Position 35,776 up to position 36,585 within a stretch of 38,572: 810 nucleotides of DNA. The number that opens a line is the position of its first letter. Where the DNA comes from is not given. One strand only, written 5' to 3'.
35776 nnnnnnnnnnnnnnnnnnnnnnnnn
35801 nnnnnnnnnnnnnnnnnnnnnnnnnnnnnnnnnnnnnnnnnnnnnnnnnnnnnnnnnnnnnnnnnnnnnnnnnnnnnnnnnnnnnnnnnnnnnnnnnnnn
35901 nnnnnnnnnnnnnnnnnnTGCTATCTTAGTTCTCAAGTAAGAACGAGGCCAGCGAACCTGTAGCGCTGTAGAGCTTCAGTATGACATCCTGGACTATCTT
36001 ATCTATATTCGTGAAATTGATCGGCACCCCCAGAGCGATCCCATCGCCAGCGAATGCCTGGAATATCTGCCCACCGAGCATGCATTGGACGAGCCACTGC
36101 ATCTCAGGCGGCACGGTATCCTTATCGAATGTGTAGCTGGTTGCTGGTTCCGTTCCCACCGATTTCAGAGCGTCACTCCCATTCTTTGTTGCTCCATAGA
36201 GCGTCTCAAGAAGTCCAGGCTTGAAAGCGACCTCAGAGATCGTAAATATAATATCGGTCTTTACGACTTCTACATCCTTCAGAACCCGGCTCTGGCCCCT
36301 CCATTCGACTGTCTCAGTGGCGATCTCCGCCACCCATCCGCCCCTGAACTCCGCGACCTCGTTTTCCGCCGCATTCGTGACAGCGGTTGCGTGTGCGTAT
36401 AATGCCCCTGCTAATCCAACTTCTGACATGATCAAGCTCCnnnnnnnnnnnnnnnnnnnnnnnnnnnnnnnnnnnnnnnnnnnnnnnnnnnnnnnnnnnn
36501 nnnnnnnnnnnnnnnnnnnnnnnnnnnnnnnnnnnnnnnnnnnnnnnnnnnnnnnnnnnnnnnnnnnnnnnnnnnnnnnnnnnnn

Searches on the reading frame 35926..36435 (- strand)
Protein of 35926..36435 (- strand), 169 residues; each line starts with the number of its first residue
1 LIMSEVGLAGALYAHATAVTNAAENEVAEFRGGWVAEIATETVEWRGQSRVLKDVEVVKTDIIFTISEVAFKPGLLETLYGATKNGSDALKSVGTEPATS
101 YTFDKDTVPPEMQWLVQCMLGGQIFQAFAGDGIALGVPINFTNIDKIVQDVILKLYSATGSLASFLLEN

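Call 4: search_protein_families(library=pfam, proteins=[window:35926-36435:-], max_evalue=0.1)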
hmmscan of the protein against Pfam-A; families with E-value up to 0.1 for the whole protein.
window:35926-36435:- (169 aa): 0 families

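Call 5: search_protein_families(library=phrogs, proteins=[window:35926-36435:-], max_evalue=0.01)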
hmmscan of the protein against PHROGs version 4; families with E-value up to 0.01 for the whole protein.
window:35926-36435:- (169 aa): 0 families

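Call 7: search_solved_structures(query=window:35926-36435:-, max_evalue=10)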
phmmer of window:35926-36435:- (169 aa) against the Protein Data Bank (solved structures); distinct sequences matched with E-value up to 10: 1.
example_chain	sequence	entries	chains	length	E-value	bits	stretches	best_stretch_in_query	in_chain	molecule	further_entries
2z1m_A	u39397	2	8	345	0.17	15.2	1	34-104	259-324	GDP-D-mannose dehydratase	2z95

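Call 9: find_homologous_proteins(query=window:35926-36435:-, max_evalue=0.001)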
Query window:35926-36435:- (169 aa): 18 proteins with E <= 0.001 among 94 candidates.
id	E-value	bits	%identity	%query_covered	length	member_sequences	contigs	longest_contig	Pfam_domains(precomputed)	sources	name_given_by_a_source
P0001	3.7e-103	360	100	99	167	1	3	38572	-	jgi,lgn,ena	-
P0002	8.8e-78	278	76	100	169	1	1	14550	-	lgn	-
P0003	3.5e-59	217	63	96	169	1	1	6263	-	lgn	-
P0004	2.0e-58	215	61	100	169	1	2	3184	-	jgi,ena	-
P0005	1.1e-57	213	62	98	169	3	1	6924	-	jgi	jgi:hypothetical protein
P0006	2.1e-55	205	60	99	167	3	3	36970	-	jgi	jgi:hypothetical protein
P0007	3.6e-54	201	57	99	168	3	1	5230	-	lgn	-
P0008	3.8e-54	201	60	97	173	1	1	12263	-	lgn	-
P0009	8.5e-54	200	57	99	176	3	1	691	-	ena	-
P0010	4.5e-53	198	59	97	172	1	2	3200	-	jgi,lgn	-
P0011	5.5e-53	197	59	99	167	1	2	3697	-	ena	-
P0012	1.3e-52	196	59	99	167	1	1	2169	-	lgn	-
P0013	2.5e-52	195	59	100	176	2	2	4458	-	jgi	-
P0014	9.6e-52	193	57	99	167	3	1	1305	-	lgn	-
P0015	1.4e-50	189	57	99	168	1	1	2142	-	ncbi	-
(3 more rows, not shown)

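Call 17: search_protein_families(library=ncbifam, proteins=[window:35926-36435:-], max_evalue=0.1)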
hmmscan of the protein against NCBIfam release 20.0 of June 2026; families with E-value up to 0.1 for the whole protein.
window:35926-36435:- (169 aa): 0 families

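Call 24: predict_structure(alignment_id=A1)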
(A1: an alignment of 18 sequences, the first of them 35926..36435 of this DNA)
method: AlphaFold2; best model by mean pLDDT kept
length: 169 residues; sequences in the alignment: 18
mean_pLDDT: 54.6   pTM: 0.46
mean pLDDT of the five models: 54.6, 52.3, 51.0, 46.9, 42.1
residues with pLDDT >= 90: 0; 70-90: 3; 50-70: 113; < 50: 53
segments of 3 or more residues with pLDDT < 50: 1-8, 19-21, 46-49, 51-53, 89-97, 105-112, 132-137, 157-161, 163-165, 167-169
pLDDT, mean of each block of 10 residues (from residue 1): 41 56 62 64 52 52 64 62 56 47 51 56 55 50 61 52 48
secondary structure, 60 per line:
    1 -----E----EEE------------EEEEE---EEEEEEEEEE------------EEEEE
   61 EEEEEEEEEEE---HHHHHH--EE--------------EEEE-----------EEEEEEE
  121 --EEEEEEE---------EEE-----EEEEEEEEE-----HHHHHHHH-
elements in order: E11-13 E26-30 E34-43 E56-71 H75-80 E99-102 E114-120 E123-129 E139-141 E147-155 H161-168

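Call 29: fold_search(model_id=the predicted structure, library=pdb)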
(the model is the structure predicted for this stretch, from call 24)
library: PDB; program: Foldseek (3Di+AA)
matches with E <= 10: 290; with E <= 0.001: 0
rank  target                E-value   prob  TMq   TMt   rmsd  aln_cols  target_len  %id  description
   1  8q01_A                1.5e-01  0.47  0.28  0.32  10.0       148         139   11  Neck of phage 812 after tail contraction (C6) (released 2024-08-07)
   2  8q01_G                1.7e-01  0.51  0.28  0.33   9.9       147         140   12  Neck of phage 812 after tail contraction (C6) (released 2024-08-07)
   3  9fkb_AM               1.8e-01  0.23  0.24  0.25  14.1       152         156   10  Tail of emppty Haloferax tailed virus 1 (released 2025-06-18)
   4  8v3t_E                2.0e-01  0.30  0.26  0.30  10.4       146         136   13  CryoEM Structure of Diffocin - precontracted - Collar (released 2024-08-28)
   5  8wya_C                2.1e-01  0.35  0.27  0.36   9.6       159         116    9  Cryo-EM structure of DSR2-tube complex (released 2024-04-10)
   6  8zdj_S                3.0e-01  0.25  0.27  0.18   7.9       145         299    8  Cryo-EM structure of Mycobacteriophage Douge genome-packed connector (gp5, gp9, gp10, gp12 and gp13) (released 2025-06-25)
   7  8v3t_B                3.0e-01  0.23  0.26  0.29  10.5       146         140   13  CryoEM Structure of Diffocin - precontracted - Collar (released 2024-08-28)
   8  9lwa_C                3.4e-01  0.23  0.26  0.19  10.3       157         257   10  Bacteriophage Mycofy1 distal head-to-tail interface (C6 symmetry) (released 2025-04-16)
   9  5jql_E                3.8e-01  0.02  0.09  0.09  20.1       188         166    9  Crystal Structure of Phosphatidic acid Transporter Ups1/Mdm35 Void of Bound Phospholipid from Saccharomyces Cerevisiae (released 2017-07-12)
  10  8kea_P                4.4e-01  0.23  0.31  0.21  12.5       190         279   14  Cyanophage A-1(L) baseplate-initiators (released 2024-04-10)
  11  8v54_B                5.5e-01  0.08  0.17  0.10  11.3       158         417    4  Engaged conformation of the human mitochondrial DNA polymerase gamma bound to DNA (released 2024-07-10)
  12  9b45_S                5.8e-01  0.15  0.26  0.26   8.6       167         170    8  Pseudomonas phage Pa193 baseplate complex and tail fiber (released 2024-10-16)
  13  5iok_A                6.2e-01  0.06  0.14  0.17  21.7       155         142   10  Crystal structure of Taf14 YEATS domain in complex with histone H3K9cr (released 2016-04-20)
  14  4ytw_D                6.5e-01  0.02  0.09  0.09  20.0       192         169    8  Crystal structure of Ups1-Mdm35 complex (released 2015-08-12)
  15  8kea_R                6.9e-01  0.15  0.31  0.20  16.0       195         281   13  Cyanophage A-1(L) baseplate-initiators (released 2024-04-10)
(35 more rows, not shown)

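Call 32: search_protein_representatives(alignment_id=A1)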
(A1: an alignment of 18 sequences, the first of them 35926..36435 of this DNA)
Query: 18 sequences, 169 profile positions. Proteins with E-value up to 0.001 (for the whole library): 47; up to 1e-10: 26; up to 1e-30: 3. The best 47 are listed.
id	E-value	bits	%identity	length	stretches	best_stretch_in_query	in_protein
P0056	5.2e-53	195.9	-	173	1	1-169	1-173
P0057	2.4e-35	138.4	-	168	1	6-154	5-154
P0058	4.6e-33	131.0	-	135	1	37-169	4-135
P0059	2.8e-22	95.9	-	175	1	1-156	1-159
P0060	1.6e-20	90.2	-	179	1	7-169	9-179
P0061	7.0e-20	88.1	-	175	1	1-169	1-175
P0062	1.5e-17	80.5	-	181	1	4-166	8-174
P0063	1.7e-17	80.3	-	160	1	4-168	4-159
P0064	6.8e-17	78.4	-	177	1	4-169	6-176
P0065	4.1e-16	75.8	-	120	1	1-104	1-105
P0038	1.5e-15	74.0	-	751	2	4-152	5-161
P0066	3.2e-14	69.7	-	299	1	8-157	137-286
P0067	4.4e-14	69.2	-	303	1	8-169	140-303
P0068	7.9e-14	68.4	-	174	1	4-168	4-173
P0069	1.6e-13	67.4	-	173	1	6-169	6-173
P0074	2.1e-12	63.8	-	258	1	6-167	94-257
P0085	2.4e-09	53.8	-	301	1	26-152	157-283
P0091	2.8e-06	43.8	-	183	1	17-156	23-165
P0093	9.1e-06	42.2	-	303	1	26-139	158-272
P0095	3.0e-05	40.4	-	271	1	6-155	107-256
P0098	1.3e-04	38.3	-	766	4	80-141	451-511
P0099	3.5e-04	37.0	-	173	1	2-169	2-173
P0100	6.2e-04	36.2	-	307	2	1-84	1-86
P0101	8.0e-04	35.8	-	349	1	35-153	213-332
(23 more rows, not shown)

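Call 35: search_solved_structures(query=A3, max_evalue=10, show_alignments=2)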
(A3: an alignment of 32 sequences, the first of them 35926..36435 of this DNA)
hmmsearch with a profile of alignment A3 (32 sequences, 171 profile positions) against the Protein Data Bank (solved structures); distinct sequences matched with E-value up to 10: 0.

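Call 36: search_protein_families(library=phrogs, alignment_id=A3, max_evalue=0.01)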
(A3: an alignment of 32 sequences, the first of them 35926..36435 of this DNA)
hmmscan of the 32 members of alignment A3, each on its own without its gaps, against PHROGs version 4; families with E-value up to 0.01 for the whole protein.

A. member 1, window:35926-36435:- (169 aa): 0 families

B. families by the number of members that match (of 32 scanned): 2 families
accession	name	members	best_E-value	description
phrog_117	-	1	0.0036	major tail protein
phrog_24131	-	1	0.0055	-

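Call 37: search_protein_families(library=phrogs, alignment_id=A4, max_evalue=0.01)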
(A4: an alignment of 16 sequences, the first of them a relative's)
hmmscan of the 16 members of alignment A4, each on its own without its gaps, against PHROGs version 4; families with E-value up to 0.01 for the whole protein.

A. member 1, P0066 (299 aa): 1 family
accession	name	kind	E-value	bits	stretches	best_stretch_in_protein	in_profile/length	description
phrog_78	-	connector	4.5e-05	24.9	1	1-88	1-90/122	tail terminator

B. families by the number of members that match (of 16 scanned): 7 families
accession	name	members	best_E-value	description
phrog_4971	-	1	2.9e-26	major tail protein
phrog_7440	-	1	5.5e-20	major tail protein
phrog_78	-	1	4.5e-05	tail terminator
phrog_123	-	1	0.0012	tail terminator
phrog_176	-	1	0.0055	tail terminator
phrog_10664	-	1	0.0062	-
phrog_5161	-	1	0.01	-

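Call 38: search_protein_families(library=phrogs, proteins=[P0098, P0100, P0101, P0095, P0074, P0093, P0085, P0067, P0091, P0099], max_evalue=0.01)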
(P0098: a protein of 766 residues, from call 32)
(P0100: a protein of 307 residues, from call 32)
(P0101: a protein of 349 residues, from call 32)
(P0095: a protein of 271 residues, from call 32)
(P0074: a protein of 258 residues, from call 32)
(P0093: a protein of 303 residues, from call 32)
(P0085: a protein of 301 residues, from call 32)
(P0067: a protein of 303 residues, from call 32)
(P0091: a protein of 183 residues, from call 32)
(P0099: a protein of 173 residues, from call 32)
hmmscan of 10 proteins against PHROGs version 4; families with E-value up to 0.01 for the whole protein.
P0098 (766 aa): 2 families
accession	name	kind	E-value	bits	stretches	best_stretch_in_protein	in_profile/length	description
phrog_4971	-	tail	2.9e-26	93.4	5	602-676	200-277/283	major tail protein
phrog_7440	-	tail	5.5e-20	72.7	3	594-656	250-312/354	major tail protein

P0100 (307 aa): 0 families

P0101 (349 aa): 1 family
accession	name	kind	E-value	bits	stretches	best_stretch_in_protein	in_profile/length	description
phrog_10664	-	unknown function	0.0062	17.5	0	245-279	5-39/83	-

P0095 (271 aa): 0 families

P0074 (258 aa): 1 family
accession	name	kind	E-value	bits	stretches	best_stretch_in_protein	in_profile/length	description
phrog_5161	-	unknown function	0.01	17.1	0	110-142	79-111/134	-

P0093 (303 aa): 0 families

P0085 (301 aa): 0 families

P0067 (303 aa): 0 families

P0091 (183 aa): 0 families

P0099 (173 aa): 0 families

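Call 53: fold_search(model_id=the predicted structure, library=viral)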
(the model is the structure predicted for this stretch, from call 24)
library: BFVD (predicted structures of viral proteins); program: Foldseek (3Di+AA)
matches with E <= 10: 700; with E <= 0.001: 0
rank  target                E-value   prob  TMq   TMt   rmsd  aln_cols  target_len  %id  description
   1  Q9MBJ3                4.3e-03  1.00  0.44  0.27   7.4       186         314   11  Gp12, major tail protein [Corynebacterium phage BFK20]
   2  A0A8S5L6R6            1.0e-02  0.99  0.38  0.34   6.4       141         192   11  Tail protein [Siphoviridae sp. ct45W1]
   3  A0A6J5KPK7            1.0e-02  0.84  0.28  0.20  15.1       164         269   11  Uncharacterized protein [uncultured Caudovirales phage]
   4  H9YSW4                2.0e-02  0.98  0.39  0.41   9.8       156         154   15  (no name in the UniProt tables at hand)
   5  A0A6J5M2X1            2.2e-02  0.95  0.39  0.37   9.8       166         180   14  Uncharacterized protein [uncultured Caudovirales phage]
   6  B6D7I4                2.4e-02  0.89  0.34  0.21   8.4       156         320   12  (no name in the UniProt tables at hand)
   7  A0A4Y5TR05            3.0e-02  0.54  0.24  0.20  18.8       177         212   11  (no name in the UniProt tables at hand)
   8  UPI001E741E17         3.8e-02  0.89  0.34  0.38  11.3       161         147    8  (no name look-up for this kind of identifier)
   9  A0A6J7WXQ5            4.2e-02  0.69  0.27  0.25  12.4       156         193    8  Tail tube protein [uncultured Caudovirales phage]
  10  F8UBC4                4.2e-02  0.57  0.29  0.26  15.6       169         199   16  (no name in the UniProt tables at hand)
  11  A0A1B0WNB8            4.4e-02  0.93  0.36  0.14   6.7       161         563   12  Uncharacterized protein [Flavobacterium phage 23T]
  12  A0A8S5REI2            4.4e-02  0.69  0.36  0.33   8.2       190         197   12  Uncharacterized protein [virus sp. ctkyY8]
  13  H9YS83                4.7e-02  0.93  0.38  0.42  10.1       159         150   12  (no name in the UniProt tables at hand)
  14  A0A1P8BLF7            4.7e-02  0.72  0.34  0.23  13.8       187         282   12  Major tail protein [Lactococcus phage 62503]
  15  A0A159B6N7            4.7e-02  0.54  0.25  0.17  11.4       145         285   13  (no name in the UniProt tables at hand)
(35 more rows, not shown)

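Call 54: find_encoding_contigs(protein=P0059, flank=6000, max_places=2)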
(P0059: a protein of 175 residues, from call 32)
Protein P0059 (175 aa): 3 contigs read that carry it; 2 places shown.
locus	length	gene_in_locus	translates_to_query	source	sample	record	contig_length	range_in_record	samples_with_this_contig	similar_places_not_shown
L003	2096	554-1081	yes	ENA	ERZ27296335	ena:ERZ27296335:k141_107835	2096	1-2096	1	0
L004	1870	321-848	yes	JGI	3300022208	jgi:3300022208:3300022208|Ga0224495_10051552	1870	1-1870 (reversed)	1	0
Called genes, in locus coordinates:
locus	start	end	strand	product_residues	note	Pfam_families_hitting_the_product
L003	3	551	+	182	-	?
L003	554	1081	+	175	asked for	-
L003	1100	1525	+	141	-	-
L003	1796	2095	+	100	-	?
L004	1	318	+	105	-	?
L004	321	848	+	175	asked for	-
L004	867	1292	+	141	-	-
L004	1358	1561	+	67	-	-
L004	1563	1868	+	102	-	?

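Call 55: find_encoding_contigs(protein=P0066, flank=6000, max_places=2)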
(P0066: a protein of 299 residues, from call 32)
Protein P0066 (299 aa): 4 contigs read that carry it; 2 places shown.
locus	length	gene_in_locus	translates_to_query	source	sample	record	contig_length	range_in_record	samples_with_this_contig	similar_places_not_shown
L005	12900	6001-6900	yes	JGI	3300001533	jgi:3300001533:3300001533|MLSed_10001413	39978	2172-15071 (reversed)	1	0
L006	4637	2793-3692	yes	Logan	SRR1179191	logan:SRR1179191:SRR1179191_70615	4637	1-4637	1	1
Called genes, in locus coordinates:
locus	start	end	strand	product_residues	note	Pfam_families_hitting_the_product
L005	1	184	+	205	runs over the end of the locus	PF13489:Methyltransf_23, PF08241:Methyltransf_11, PF08242:Methyltransf_12 (weak)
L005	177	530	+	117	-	-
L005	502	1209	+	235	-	PF00685:Sulfotransfer_1, PF13469:Sulfotransfer_3 (faint)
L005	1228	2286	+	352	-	-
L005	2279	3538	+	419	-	-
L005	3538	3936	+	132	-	PF11974:bMG3 (faint), PF13620:CarboxypepD_reg (weak)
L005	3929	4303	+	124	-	-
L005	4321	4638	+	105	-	-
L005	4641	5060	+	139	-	-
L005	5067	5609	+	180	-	-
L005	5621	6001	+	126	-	-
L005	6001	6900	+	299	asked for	-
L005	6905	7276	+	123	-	-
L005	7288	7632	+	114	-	-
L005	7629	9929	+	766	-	PF13385:Laminin_G_3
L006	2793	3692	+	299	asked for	-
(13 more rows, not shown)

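Call 56: find_encoding_contigs(protein=P0057, flank=8000, max_places=3)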
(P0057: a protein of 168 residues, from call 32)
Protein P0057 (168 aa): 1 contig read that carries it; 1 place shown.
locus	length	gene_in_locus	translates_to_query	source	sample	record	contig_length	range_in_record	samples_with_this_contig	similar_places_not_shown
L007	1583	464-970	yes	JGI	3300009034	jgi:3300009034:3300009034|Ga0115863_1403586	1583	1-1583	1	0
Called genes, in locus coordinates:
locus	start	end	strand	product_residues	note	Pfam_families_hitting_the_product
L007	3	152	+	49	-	?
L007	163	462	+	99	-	-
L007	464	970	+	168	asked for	-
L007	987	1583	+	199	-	?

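Call 57: find_encoding_contigs(protein=P0060, flank=8000, max_places=3)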
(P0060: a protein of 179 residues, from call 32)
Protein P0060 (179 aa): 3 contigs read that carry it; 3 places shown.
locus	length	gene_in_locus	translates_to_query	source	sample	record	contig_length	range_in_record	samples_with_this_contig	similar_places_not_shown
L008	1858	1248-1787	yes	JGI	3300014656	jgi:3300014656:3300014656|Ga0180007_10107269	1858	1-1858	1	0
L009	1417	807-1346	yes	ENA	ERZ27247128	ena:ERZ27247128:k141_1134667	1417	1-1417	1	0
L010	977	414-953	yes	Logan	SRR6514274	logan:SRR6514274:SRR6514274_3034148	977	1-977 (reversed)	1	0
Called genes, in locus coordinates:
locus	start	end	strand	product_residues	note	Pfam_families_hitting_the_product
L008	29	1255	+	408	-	PF26337:Gtf3_C (faint), PF01209:Ubie_methyltran, PF07021:MetW, PF13489:Methyltransf_23, PF13649:Methyltransf_25, PF13847:Methyltransf_31, PF08241:Methyltransf_11, PF08242:Methyltransf_12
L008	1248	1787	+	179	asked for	-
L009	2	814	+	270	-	?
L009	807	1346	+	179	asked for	-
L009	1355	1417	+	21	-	?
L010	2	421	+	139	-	?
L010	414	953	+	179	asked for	-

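Call 75: search_protein_families(library=phrogs, alignment_id=A3, max_evalue=1)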
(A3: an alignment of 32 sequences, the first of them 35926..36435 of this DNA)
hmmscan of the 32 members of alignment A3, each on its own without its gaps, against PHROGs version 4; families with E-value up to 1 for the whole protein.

A. member 1, window:35926-36435:- (169 aa): 1 family
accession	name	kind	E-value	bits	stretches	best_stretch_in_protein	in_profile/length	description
phrog_12442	-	unknown function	0.054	14.5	1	6-63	16-70/88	-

B. families by the number of members that match (of 32 scanned): 19 families
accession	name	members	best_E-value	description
phrog_24131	-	2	0.0055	-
phrog_117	-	1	0.0036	major tail protein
phrog_17742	-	1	0.013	-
phrog_16013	-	1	0.015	-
phrog_807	-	1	0.027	major tail protein with Ig-like domain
phrog_20551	-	1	0.041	-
phrog_12442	-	1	0.054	-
phrog_28016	-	1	0.061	-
phrog_7638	-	1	0.11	-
phrog_34481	-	1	0.11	-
phrog_19476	-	1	0.13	-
phrog_34345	-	1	0.13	-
phrog_20428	-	1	0.19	tail terminator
phrog_17005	-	1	0.23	-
phrog_2680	-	1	0.24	head decoration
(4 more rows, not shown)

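Call 76: search_protein_families(library=pfam, alignment_id=A3, max_evalue=1)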
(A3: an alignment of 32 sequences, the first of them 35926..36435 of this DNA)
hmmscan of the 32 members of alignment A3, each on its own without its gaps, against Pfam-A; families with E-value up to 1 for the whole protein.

A. member 1, window:35926-36435:- (169 aa): 1 family
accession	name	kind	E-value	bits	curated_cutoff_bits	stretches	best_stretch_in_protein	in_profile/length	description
PF00106.31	adh_short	-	0.15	12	26.6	1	59-90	128-159/195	short chain dehydrogenase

B. families by the number of members that match (of 32 scanned): 12 families
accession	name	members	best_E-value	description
PF25203.1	DAAF9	2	0.093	DAAF9 domain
PF04505.17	CD225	1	0.038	Interferon-induced transmembrane protein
PF20818.2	TelK_stirrup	1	0.051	Protelomerase, stirrup domain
PF16984.11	Grp7_allergen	1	0.051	Group 7 allergen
PF14127.11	DUF4294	1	0.11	Domain of unknown function (DUF4294)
PF12395.13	DUF3658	1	0.11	Protein of unknown function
PF03767.20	Acid_phosphat_B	1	0.13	HAD superfamily, subfamily IIIB (Acid phosphatase)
PF24837.1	AMIN-like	1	0.14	AMIN-like domain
PF00106.31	adh_short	1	0.15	short chain dehydrogenase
PF06206.17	CpeT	1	0.15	CpeT/CpcT family (DUF1001)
PF25571.1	TPR_CCP1_N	1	0.18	CCP1-like, N-terminal TPR repeats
PF19670.4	DUF6173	1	0.21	Family of unknown function (DUF6173)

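Call 84: search_dna_similar(query=window:35926-36435:-, collection=phages, mode=protein, max_evalue=1)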
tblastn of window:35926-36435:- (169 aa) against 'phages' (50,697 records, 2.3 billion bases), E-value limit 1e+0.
No match.

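Call 104: find_encoding_contigs(protein=P0100, flank=8000, max_places=3)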
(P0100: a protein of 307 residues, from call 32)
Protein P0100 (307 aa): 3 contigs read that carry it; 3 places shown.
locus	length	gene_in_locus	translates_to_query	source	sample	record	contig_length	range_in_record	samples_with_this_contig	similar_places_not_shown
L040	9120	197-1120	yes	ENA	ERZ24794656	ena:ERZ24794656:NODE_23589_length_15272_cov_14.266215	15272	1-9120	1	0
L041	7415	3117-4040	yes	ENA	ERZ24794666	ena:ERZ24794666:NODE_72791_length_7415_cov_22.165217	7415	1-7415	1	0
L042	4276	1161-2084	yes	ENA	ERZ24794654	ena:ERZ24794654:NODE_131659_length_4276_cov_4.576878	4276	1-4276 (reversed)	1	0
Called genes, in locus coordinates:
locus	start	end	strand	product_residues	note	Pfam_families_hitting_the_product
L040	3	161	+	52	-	?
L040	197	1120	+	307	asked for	-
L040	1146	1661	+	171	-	-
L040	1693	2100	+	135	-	-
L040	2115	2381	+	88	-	-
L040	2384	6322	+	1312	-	PF10145:PhageMin_Tail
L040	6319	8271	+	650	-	PF27237:AF_1625_C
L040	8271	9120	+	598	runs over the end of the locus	PF13385:Laminin_G_3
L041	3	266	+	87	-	?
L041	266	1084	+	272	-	PF00535:Glycos_transf_2, PF10111:Glyco_tranf_2_2, PF13641:Glyco_tranf_2_3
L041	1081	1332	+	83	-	-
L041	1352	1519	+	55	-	-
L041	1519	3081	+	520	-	PF00535:Glycos_transf_2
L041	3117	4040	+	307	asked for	-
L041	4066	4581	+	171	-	-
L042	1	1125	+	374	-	?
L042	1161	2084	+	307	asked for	-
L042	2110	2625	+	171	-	-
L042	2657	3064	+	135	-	-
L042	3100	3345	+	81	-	-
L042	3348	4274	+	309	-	?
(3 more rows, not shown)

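Call 107: search_protein_families(library=pfam, proteins=[P0100, P0074], max_evalue=1)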
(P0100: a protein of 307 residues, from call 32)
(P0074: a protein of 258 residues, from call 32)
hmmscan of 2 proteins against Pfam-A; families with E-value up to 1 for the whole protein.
P0100 (307 aa): 1 family
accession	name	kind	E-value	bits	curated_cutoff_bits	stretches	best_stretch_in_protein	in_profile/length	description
PF22637.2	CBM_4_9_1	-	0.07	13.8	27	1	101-216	27-146/148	BppA domain 1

P0074 (258 aa): 0 families
